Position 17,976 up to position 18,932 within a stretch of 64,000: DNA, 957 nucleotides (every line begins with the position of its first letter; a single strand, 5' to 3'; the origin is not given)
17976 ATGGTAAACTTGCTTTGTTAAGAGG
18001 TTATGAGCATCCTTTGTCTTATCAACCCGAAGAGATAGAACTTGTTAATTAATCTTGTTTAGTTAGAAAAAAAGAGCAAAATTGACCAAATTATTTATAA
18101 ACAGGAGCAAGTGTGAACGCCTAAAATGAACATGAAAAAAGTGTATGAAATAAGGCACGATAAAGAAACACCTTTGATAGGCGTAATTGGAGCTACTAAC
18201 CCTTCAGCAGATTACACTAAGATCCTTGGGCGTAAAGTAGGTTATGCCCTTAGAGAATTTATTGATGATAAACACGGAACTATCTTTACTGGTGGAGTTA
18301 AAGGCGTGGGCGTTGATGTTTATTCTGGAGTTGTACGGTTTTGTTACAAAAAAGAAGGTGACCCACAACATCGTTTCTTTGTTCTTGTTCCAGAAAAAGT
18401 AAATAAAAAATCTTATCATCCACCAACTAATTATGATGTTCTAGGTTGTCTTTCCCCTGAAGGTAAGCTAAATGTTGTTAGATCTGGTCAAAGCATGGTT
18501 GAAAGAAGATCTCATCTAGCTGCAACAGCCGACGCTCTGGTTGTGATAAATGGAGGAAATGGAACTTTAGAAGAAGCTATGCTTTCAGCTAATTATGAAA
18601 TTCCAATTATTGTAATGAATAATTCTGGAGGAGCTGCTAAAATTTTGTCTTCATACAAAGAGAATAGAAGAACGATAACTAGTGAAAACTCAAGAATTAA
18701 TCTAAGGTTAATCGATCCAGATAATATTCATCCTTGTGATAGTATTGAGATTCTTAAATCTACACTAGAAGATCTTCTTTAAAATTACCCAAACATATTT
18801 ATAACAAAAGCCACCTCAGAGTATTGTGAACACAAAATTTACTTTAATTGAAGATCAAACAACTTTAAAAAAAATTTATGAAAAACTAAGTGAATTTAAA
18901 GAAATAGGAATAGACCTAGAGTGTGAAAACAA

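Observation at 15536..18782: tRNA-Glu-adjacent four-gene operon of unknown function: tandem paralogs, an orphan gene and a SLOG-domain protein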

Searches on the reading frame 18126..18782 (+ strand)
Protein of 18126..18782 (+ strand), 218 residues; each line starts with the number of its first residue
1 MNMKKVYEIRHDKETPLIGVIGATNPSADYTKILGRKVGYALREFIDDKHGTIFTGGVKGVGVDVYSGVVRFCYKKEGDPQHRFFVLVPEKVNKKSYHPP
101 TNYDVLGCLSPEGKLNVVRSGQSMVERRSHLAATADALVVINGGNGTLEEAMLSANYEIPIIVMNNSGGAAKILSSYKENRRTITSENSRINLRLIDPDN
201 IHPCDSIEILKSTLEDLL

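Call 4: search_protein_families(library=pfam, proteins=[window:18126-18782:+], max_evalue=1)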
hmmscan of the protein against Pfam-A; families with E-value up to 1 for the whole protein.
window:18126-18782:+ (218 aa): 8 families
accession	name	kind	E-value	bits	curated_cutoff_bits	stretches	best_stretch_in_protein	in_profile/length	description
PF18306.6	LDcluster4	-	2.3e-09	37.5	26.3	2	123-185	83-142/151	SLOG cluster4 family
PF03641.19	Lysine_decarbox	-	5.7e-07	30.2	27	1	116-152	34-70/131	Possible lysine decarboxylase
PF18171.6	LSDAT_prok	-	2.3e-05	24.2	25.4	1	136-183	125-174/195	SLOG in TRPM, prokaryote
PF18139.7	LSDAT_euk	-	0.00045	20.1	25.7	1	138-183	182-229/266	SLOG in TRPM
PF18163.6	LD_cluster2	-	0.004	17.2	25.3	1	120-177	135-200/264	SLOG cluster2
PF18185.7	STALD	-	0.02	14.8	24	0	20-89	20-89/211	Sir2- and TIR-associating SLOG family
PF01513.26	NAD_kinase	-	0.056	14.2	25.5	1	83-166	27-104/130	ATP-NAD kinase N-terminal domain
PF19823.4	DUF6305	-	0.21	11.6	25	1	119-176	95-152/154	Domain of unknown function (DUF6305)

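Call 5: search_protein_families(library=ncbifam, proteins=[window:18126-18782:+], max_evalue=1)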
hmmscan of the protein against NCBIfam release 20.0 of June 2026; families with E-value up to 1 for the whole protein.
window:18126-18782:+ (218 aa): 5 families
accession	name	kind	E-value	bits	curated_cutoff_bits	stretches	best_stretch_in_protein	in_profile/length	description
TIGR00725.1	TIGR00725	hypoth_equivalog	5.8e-08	32.3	106.9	1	119-178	77-135/159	TIGR00725 family protein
TIGR00730.1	TIGR00730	subfamily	0.00022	21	96.35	1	122-152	84-114/178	TIGR00730 family Rossman fold protein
NF058525.1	Thoeris_type3_ThcA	equivalog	0.0092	15.7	110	1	128-182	109-167/184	Thoeris type III anti-phage system protein ThcA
NF058542.1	CtkRMPhLog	equivalog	0.045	13.7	300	1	122-152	84-114/177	cytokinin riboside 5'-monophosphate phosphoribohydrolase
NF002306.0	PRK01231.1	equivalog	0.15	11.2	316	1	118-166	50-98/299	NAD(+) kinase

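Call 6: search_protein_families(library=padloc, proteins=[window:18126-18782:+], max_evalue=1)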
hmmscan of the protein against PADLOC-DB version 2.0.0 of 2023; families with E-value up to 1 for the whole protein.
window:18126-18782:+ (218 aa): 2 families
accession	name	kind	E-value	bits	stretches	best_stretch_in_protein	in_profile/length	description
PDLC00407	ThsA1|ThsA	-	0.02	11.5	1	22-89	287-354/478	STALD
PDLC00416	ThsA1|ThsA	-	0.034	11.8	1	39-81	58-100/226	STALD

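Call 13: search_solved_structures(query=window:18126-18782:+, max_evalue=1, show_alignments=2)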
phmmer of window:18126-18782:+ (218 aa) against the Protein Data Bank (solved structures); distinct sequences matched with E-value up to 1: 6.
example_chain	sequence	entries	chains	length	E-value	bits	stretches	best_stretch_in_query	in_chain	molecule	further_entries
2a33_A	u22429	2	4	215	0.28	13.9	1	116-152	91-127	hypothetical protein | Uncharacterized protein At2g37210/T2N18.3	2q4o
8srj_A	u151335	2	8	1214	0.31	13.7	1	136-175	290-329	TRPM2 chanzyme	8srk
8srh_A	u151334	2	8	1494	0.38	13.4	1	136-175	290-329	TRPM2 chanzyme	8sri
8sr7_A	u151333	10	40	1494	0.38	13.4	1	136-175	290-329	TRPM2 Chanzyme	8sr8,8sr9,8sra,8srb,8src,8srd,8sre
6y01_AAA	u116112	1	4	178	0.76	12.4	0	132-186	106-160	p450 cytochrome, putative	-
1ydh_A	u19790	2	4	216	0.94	12.1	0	118-152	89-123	At5g11950 | Lysine decarboxylase-like protein At5g11950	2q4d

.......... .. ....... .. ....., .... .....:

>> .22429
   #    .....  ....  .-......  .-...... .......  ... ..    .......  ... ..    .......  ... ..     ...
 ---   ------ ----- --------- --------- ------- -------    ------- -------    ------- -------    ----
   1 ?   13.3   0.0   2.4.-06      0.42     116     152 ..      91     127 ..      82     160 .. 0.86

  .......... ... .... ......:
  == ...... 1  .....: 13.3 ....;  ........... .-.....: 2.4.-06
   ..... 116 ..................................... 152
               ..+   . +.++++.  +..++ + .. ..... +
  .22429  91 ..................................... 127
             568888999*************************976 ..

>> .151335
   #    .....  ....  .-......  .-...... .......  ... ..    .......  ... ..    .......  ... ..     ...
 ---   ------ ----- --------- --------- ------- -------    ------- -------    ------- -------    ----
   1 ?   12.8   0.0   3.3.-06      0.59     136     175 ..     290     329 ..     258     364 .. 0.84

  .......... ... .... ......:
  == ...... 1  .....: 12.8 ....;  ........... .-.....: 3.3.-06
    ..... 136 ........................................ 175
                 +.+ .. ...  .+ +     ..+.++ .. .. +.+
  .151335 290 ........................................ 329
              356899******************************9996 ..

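Call 18: find_encoding_contigs(protein=window:18126-18782:+, flank=10000)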
Protein window:18126-18782:+ (218 aa): 3 contigs read that carry it; 3 places shown.
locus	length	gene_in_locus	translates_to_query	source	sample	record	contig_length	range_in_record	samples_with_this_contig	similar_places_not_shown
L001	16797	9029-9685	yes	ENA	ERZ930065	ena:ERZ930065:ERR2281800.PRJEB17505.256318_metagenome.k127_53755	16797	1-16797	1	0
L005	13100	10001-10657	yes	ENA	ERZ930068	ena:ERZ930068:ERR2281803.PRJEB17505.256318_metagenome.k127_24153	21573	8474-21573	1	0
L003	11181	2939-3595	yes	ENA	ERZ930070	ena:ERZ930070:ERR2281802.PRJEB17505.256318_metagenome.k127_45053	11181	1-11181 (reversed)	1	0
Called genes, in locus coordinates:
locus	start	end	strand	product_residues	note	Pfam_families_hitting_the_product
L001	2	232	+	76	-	?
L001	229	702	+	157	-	-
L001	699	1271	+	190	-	PF02525:Flavodoxin_2, PF03358:FMN_red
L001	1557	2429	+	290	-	PF01256:Carb_kinase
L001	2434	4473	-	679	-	PF00324:AA_permease, PF13520:AA_permease_2, PF01209:Ubie_methyltran (faint), PF13489:Methyltransf_23, PF08241:Methyltransf_11, PF08242:Methyltransf_12, PF13649:Methyltransf_25, PF13847:Methyltransf_31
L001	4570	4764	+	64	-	PF18893:DUF5652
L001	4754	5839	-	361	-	PF14397:ATPgrasp_ST (faint), PF02222:ATP-grasp (weak), PF02655:ATP-grasp_3, PF02955:GSH-S_ATP, PF08443:RimK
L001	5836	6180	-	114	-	PF13650:Asp_protease_2 (weak), PF13975:gag-asp_proteas, PF05618:RimB-like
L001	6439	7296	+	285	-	-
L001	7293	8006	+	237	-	-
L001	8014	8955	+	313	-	-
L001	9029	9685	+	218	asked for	PF18171:LSDAT_prok (faint), PF03641:Lysine_decarbox (weak), PF18306:LDcluster4 (weak)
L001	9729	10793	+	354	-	PF01612:DNA_pol_A_exo1, PF00570:HRDC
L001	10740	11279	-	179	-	PF07884:VKOR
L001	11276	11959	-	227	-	PF01479:S4, PF00849:PseudoU_synth_2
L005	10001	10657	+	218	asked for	PF18171:LSDAT_prok (faint), PF03641:Lysine_decarbox (weak), PF18306:LDcluster4 (weak)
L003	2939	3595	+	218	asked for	PF18171:LSDAT_prok (faint), PF03641:Lysine_decarbox (weak), PF18306:LDcluster4 (weak)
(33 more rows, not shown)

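Call 20: find_homologous_proteins(query=window:18126-18782:+)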
Query window:18126-18782:+ (218 aa): 10 proteins with E <= 0.001 among 311 candidates.
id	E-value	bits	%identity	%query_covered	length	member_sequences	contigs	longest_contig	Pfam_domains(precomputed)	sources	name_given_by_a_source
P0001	3.6e-141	486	100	100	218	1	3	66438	PF18171.7,PF18306.7,PF03641.20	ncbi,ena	-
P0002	3.8e-49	185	44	100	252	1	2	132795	PF18306.7,PF03641.20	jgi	jgi:predicted Rossmann-fold nucleotide-binding protein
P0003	2.9e-42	163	42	87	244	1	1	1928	PF18306.7,PF03641.20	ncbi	-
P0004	1.6e-41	160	41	100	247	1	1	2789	PF18306.7,PF03641.20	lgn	-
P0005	1.4e-39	154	41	96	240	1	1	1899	PF18306.7,PF03641.20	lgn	-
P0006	5.0e-39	152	40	95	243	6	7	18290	PF18306.7,PF03641.20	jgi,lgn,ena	-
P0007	6.9e-36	142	43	80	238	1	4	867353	PF18306.7,PF03641.20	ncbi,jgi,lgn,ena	-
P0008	7.7e-35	138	44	80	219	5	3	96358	PF18306.7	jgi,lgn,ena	-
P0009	7.9e-35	138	42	78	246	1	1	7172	PF18306.7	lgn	-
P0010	1.3e-30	125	39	97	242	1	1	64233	PF18306.7,PF03641.20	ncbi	ncbi:MAG: hypothetical protein ABIE22_00755 [archaeon]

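Call 22: find_encoding_contigs(protein=P0002, flank=8000, max_places=2)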
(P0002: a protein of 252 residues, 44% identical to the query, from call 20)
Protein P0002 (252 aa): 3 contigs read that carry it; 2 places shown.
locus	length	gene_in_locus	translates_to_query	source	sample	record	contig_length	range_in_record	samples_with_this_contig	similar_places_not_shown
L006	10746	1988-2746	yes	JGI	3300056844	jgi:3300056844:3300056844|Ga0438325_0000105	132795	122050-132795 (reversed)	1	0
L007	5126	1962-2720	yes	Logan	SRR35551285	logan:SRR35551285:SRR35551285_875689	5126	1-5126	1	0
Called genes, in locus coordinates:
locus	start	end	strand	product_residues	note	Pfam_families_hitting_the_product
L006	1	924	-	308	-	?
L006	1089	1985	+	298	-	PF00156:Pribosyltran (weak)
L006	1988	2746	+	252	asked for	PF18306:LDcluster4 (faint), PF03641:Lysine_decarbox (weak)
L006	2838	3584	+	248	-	-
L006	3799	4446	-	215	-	-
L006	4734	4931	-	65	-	-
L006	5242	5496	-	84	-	PF01866:Diphthamide_syn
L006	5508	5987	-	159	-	PF03439:Spt5-NGN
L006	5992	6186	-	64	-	PF00584:SecE (weak)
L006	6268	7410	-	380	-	PF00091:Tubulin, PF12327:FtsZ_C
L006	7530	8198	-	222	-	PF00254:FKBP_C, PF22199:FKBP26_IF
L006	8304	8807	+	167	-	-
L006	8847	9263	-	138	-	PF01809:YidD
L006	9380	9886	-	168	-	PF01936:NYN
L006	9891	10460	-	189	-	PF13189:Cytidylate_kin2, PF13207:AAA_17, PF13238:AAA_18, PF02224:Cytidylate_kin (weak)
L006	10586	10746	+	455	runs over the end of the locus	-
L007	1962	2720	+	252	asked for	PF18306:LDcluster4 (faint), PF03641:Lysine_decarbox (weak)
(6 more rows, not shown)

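Call 23: find_encoding_contigs(protein=P0007, flank=8000, max_places=2)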
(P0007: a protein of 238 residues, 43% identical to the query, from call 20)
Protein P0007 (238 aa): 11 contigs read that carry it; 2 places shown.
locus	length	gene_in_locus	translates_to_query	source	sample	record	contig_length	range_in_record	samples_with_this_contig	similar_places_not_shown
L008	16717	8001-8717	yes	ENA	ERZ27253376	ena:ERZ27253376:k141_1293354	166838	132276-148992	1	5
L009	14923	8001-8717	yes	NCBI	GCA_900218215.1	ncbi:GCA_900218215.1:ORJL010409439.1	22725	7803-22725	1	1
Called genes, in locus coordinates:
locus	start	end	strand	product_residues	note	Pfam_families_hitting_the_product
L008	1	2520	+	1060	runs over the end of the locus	PF02518:HATPase_c, PF00204:DNA_gyraseB, PF14890:Intein_splicing, PF01751:Toprim, PF00986:DNA_gyraseB_C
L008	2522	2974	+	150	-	-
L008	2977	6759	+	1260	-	PF00521:DNA_topoisoIV, PF14890:Intein_splicing, PF00521:DNA_topoisoIV, PF03989:DNA_gyraseA_C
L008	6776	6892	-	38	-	-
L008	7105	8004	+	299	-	-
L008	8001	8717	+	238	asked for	PF18306:LDcluster4 (faint), PF03641:Lysine_decarbox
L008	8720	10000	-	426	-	PF02403:Seryl_tRNA_N, PF00587:tRNA-synt_2b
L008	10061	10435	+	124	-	PF04892:VanZ-LLP1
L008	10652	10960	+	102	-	PF00338:Ribosomal_S10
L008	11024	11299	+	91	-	-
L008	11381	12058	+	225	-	PF02223:Thymidylate_kin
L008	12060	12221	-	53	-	-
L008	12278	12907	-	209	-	-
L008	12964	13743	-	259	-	PF03372:Exo_endo_phos (weak)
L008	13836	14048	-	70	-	-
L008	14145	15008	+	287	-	-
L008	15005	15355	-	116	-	-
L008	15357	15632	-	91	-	PF14277:DUF4364 (weak), PF14947:HTH_45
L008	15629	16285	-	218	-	-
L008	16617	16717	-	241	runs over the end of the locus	PF00149:Metallophos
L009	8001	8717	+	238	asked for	PF18306:LDcluster4 (faint), PF03641:Lysine_decarbox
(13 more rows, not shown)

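Call 24: find_encoding_contigs(protein=P0008, flank=8000, max_places=2)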
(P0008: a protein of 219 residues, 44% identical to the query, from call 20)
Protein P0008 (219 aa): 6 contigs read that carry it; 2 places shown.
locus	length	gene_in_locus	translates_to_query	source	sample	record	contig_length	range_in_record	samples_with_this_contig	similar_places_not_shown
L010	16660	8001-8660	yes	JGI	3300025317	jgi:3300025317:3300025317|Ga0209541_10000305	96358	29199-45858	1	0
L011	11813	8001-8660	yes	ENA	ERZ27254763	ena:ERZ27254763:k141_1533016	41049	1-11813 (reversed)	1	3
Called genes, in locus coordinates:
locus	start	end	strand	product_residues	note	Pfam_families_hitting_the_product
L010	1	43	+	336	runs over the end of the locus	PF00465:Fe-ADH, PF13685:Fe-ADH_2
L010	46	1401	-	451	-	-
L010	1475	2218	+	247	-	PF01884:PcrB, PF00977:His_biosynth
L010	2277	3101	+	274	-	-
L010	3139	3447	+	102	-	-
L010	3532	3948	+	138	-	-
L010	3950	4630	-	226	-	-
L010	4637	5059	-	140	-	-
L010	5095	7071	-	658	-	PF05833:NFACT_N, PF05670:NFACT-R_1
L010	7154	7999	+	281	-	PF00156:Pribosyltran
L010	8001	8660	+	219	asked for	PF18306:LDcluster4 (weak)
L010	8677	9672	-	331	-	PF04079:SMC_ScpB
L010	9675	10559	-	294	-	PF02616:SMC_ScpA (weak)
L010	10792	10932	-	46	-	-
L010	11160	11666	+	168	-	-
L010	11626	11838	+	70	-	-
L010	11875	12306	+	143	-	-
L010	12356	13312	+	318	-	PF14226:DIOX_N, PF03171:2OG-FeII_Oxy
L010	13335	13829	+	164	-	PF01521:Fe-S_biosyn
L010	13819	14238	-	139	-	PF01850:PIN, PF13470:PIN_3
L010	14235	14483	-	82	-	PF04014:MazE_antitoxin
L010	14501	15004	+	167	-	-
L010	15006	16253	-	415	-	PF00009:GTP_EFTU, PF03144:GTP_EFTU_D2 (weak), PF09173:eIF2_C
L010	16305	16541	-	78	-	-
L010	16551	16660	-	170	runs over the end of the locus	PF01092:Ribosomal_S6e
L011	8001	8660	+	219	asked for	PF18306:LDcluster4 (weak)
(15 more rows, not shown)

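Call 25: find_encoding_contigs(protein=P0010, flank=8000, max_places=2)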
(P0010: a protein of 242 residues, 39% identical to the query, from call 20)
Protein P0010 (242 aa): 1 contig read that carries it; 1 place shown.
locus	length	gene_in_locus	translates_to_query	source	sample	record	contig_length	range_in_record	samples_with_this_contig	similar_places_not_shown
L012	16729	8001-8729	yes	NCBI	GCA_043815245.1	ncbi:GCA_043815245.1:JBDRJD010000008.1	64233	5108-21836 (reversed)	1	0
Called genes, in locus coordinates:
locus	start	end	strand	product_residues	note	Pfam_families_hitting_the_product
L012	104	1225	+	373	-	PF03222:Trp_Tyr_perm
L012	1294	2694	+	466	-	PF07690:MFS_1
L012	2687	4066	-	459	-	PF02934:GatB_N, PF02637:GatB_Yqey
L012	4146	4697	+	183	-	-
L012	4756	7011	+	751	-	PF01022:HTH_5 (faint), PF12840:HTH_20, PF13412:HTH_24, PF09826:Beta_propel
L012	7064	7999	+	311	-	PF00156:Pribosyltran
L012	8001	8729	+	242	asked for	PF03641:Lysine_decarbox (weak), PF18306:LDcluster4 (weak)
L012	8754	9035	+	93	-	-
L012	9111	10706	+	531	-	-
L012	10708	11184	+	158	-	-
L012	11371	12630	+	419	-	PF18195:GatD_N, PF00710:Asparaginase, PF17763:Asparaginase_C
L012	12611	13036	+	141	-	-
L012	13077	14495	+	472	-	-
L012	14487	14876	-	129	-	-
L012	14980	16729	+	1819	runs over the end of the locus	PF26549:Tricorn_N (faint), PF05593:RHS_repeat (faint)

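Call 27: search_protein_families(library=pfam, proteins=[L006:1089-1985:+, L008:7105-8004:+, L010:7154-7999:+, L012:7064-7999:+, L006:2838-3584:+, L012:8754-9035:+, L012:9111-10706:+], max_evalue=1)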
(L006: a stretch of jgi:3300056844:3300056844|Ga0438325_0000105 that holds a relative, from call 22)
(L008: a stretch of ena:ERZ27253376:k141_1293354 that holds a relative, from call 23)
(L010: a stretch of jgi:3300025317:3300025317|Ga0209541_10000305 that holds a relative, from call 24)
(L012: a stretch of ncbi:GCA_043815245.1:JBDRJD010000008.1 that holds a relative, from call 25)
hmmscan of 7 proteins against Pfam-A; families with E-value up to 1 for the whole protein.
L006:1089-1985:+ (298 aa): 1 family
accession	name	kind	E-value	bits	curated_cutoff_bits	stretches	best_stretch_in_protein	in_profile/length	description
PF00156.33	Pribosyltran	-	7.5e-06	25.8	26.3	1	159-279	8-127/158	Phosphoribosyl transferase domain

L008:7105-8004:+ (299 aa): 2 families
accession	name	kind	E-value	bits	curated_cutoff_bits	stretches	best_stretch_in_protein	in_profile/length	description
PF00156.33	Pribosyltran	-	0.0097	15.7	26.3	1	182-269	30-119/158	Phosphoribosyl transferase domain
PF16633.10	APC_u9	-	0.93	11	25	1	3-56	28-79/89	Unstructured region on APC between 1st two creatine-rich regions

L010:7154-7999:+ (281 aa): 1 family
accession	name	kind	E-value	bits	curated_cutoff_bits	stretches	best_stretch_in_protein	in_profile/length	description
PF00156.33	Pribosyltran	-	1.3e-10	41.2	26.3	1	163-262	28-129/158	Phosphoribosyl transferase domain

L012:7064-7999:+ (311 aa): 2 families
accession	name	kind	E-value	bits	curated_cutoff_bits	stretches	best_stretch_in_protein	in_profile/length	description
PF00156.33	Pribosyltran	-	6.1e-10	39.1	26.3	1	191-280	28-119/158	Phosphoribosyl transferase domain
PF18627.6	PgdA_N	-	0.12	12.2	26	1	38-115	89-163/218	Peptidoglycan GlcNAc deacetylase N-terminal domain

L006:2838-3584:+ (248 aa): 0 families

L012:8754-9035:+ (93 aa): 0 families

L012:9111-10706:+ (531 aa): 2 families
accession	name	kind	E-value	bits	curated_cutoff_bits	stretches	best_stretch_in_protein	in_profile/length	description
PF07705.17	CARDB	-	0.0017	19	22.7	1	176-264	35-98/101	CARDB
PF17977.7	zf-RING_13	-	0.07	13.7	25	1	35-76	7-48/68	RING/Ubox like zinc-binding domain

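Call 30: list_cluster_members(proteins=[P0001, P0011, P0002, P0003, P0006, P0007, P0008, P0010])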
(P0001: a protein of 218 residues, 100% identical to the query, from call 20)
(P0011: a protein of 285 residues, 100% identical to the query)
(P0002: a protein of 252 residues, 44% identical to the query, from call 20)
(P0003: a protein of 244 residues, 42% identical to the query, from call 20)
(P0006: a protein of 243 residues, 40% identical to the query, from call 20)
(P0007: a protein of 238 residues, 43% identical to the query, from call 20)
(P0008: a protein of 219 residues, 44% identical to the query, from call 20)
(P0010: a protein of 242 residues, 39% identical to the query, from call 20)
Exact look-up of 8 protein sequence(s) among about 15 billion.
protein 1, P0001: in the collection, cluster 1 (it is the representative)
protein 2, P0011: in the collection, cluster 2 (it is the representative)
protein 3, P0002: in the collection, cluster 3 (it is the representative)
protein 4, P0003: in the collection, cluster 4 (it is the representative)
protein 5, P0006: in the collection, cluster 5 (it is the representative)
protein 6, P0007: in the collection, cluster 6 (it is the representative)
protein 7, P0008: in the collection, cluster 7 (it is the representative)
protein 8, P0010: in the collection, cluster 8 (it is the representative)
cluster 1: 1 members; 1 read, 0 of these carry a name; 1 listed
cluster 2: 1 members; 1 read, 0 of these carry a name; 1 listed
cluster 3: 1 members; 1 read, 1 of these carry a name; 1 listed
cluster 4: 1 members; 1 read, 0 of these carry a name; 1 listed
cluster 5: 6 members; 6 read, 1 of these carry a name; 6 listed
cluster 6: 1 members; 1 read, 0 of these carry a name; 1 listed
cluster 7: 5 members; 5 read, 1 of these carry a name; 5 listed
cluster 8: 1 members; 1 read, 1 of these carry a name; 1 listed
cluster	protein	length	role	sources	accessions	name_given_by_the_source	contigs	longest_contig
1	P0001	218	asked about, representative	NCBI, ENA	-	-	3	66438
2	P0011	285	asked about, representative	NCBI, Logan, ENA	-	-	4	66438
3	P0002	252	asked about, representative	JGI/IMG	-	predicted Rossmann-fold nucleotide-binding protein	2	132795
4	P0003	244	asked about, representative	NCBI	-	-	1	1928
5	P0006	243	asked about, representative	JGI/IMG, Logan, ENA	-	-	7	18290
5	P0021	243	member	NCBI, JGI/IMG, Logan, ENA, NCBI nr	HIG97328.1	MAG TPA: hypothetical protein HA230_03205 [Candidatus Aenigmarchaeota archaeon] | hypothetical protein [Candidatus Aenigmarchaeota archaeon]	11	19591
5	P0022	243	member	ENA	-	-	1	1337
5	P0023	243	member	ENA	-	-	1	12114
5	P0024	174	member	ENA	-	-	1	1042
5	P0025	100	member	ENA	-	-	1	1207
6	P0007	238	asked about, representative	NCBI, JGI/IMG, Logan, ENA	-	-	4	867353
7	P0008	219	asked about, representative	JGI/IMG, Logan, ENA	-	-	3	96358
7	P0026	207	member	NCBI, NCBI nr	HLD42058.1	MAG TPA: hypothetical protein VJB06_03400, partial [archaeon] | hypothetical protein [archaeon]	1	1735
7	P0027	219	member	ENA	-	-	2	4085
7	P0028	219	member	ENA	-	-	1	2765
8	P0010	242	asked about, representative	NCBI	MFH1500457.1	MAG: hypothetical protein ABIE22_00755 [archaeon]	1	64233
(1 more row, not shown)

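Call 37: search_protein_families(library=phrogs, proteins=[window:18126-18782:+], max_evalue=0.1)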
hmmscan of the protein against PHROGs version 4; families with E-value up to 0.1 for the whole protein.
window:18126-18782:+ (218 aa): 0 families
